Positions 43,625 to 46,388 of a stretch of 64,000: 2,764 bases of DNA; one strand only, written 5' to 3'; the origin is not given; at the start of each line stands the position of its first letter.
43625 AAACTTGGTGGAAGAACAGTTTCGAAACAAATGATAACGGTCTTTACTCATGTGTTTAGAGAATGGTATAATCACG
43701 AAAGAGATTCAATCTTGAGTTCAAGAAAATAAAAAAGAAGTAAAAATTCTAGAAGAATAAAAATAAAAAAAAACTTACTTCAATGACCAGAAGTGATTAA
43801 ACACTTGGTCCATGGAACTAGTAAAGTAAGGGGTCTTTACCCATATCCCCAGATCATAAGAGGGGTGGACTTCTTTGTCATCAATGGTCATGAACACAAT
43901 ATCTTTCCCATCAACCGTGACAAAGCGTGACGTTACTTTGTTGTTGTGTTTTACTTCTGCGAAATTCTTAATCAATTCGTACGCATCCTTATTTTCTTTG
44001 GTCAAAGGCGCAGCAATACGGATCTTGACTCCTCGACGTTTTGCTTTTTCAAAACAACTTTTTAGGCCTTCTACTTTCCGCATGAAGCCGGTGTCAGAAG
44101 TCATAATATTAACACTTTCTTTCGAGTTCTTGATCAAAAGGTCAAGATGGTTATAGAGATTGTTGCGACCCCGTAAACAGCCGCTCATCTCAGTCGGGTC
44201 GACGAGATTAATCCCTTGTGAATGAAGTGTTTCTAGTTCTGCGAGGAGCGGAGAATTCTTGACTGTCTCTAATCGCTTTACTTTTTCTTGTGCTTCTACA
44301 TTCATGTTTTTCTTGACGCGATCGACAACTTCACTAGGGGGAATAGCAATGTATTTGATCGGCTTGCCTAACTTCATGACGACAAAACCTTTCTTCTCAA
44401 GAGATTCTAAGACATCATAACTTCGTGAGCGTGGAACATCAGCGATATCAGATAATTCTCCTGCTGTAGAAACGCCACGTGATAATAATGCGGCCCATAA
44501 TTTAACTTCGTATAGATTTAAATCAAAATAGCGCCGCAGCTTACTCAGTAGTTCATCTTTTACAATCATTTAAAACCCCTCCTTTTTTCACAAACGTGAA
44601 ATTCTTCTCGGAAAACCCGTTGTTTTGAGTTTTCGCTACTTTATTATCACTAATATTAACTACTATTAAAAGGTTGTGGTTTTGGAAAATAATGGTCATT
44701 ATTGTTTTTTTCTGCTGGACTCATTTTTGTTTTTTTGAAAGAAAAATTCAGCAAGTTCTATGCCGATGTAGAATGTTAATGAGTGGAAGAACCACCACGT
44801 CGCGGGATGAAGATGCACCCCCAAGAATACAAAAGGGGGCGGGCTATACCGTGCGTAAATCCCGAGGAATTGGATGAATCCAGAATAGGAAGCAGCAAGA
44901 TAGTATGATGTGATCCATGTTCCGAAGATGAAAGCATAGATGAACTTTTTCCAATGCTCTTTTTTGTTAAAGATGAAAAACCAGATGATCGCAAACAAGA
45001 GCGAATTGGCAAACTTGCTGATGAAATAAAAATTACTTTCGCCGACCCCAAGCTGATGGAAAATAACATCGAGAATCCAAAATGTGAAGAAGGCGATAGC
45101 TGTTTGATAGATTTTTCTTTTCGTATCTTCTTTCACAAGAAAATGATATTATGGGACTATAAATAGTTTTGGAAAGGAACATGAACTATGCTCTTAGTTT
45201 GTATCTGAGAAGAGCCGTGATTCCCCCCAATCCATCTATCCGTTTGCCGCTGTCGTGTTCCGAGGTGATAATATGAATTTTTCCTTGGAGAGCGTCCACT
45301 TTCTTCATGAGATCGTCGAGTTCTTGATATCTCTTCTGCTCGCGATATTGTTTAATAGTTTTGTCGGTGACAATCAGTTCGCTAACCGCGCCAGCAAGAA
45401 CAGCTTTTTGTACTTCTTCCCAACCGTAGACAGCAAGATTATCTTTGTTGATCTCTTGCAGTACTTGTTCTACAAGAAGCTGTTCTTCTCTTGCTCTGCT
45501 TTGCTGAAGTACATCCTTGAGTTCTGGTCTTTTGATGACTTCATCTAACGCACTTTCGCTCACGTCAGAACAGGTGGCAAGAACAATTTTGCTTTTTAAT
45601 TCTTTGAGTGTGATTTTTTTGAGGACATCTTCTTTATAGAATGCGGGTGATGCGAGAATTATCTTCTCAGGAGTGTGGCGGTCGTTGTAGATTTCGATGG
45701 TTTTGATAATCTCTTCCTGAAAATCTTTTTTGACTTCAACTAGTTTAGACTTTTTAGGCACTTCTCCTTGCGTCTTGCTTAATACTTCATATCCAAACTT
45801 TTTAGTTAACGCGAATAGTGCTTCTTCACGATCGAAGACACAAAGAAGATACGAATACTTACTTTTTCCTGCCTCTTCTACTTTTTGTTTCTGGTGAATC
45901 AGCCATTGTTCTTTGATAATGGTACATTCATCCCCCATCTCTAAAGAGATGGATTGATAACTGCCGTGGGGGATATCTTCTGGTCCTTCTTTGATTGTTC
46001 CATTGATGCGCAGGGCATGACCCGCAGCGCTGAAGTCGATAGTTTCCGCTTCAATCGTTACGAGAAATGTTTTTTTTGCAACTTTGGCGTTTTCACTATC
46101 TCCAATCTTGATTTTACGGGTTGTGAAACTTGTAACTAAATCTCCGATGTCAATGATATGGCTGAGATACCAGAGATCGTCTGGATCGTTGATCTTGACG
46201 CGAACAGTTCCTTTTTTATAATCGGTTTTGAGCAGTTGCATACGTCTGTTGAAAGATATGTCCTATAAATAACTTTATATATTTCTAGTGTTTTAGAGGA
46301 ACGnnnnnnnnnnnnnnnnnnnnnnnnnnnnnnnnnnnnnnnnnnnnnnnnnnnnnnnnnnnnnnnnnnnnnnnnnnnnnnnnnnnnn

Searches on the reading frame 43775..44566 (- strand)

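Call 7: search_protein_families(library=pfam, proteins=[window:43775-44566:-], max_evalue=0.01)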
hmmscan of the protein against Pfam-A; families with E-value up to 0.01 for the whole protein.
window:43775-44566:- (263 aa): 4 families
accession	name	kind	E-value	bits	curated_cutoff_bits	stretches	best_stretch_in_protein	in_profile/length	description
PF01978.25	TrmB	-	1.6e-18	66.8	25.6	1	13-77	3-67/68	Sugar-specific transcriptional regulator TrmB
PF11495.14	Regulator_TrmB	-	7.5e-06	25.8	22.2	1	132-261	6-130/233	Archaeal transcriptional regulator TrmB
PF13091.12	PLDc_2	-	0.0056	17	27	0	144-260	4-132/132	PLD-like domain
PF12840.13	HTH_20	-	0.0093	16.4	27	0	27-63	13-49/51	Helix-turn-helix domain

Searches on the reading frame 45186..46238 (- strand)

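Call 7: search_protein_families(library=pfam, proteins=[window:45186-46238:-], max_evalue=0.01)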
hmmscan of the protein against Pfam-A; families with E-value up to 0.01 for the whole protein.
window:45186-46238:- (350 aa): 3 families
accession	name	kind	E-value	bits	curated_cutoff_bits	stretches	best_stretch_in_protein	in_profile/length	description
PF03465.20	eRF1_3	-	2.1e-23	83.3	25.8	1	251-348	3-106/106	eRF1 domain 3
PF03463.20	eRF1_1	-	7.2e-23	81.4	23.8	1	5-123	6-122/123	eRF1 domain 1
PF03464.20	eRF1_2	-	1.5e-09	38.8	27.1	1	131-244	3-131/133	eRF1 domain 2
